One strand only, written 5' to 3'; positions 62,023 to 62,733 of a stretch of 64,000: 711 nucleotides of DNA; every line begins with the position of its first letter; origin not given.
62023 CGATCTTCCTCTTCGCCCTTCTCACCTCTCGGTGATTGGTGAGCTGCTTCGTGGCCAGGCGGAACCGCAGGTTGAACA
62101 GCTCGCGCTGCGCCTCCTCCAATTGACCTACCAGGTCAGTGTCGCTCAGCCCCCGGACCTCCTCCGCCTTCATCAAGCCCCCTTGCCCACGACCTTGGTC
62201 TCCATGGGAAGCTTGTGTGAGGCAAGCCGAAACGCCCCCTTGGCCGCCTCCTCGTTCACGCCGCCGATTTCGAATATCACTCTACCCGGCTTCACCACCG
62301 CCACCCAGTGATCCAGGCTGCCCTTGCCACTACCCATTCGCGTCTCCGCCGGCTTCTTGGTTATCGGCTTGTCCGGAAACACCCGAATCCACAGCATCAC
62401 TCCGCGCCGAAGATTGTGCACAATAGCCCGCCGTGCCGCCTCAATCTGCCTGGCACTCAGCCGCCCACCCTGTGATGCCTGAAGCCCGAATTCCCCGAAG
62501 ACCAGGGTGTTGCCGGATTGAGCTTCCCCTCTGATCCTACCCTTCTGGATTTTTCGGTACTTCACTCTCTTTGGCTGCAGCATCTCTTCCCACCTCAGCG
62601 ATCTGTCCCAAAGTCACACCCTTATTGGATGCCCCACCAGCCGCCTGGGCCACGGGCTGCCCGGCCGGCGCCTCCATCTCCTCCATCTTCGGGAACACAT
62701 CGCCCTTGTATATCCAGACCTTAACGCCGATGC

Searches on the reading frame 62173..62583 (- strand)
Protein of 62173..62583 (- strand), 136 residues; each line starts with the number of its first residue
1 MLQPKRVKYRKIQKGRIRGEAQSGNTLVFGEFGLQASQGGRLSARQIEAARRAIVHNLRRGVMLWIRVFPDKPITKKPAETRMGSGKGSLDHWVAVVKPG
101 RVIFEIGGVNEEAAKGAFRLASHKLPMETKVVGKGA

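Call 38: search_protein_families(library=pfam, proteins=[window:62173-62583:-], max_evalue=0.0001)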
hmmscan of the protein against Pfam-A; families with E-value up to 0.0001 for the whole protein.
window:62173-62583:- (136 aa): 1 family
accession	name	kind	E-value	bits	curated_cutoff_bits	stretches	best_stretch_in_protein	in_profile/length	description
PF00252.24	Ribosomal_L16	-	4e-53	179.3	27.9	1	4-132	1-132/132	Ribosomal protein L16p/L10e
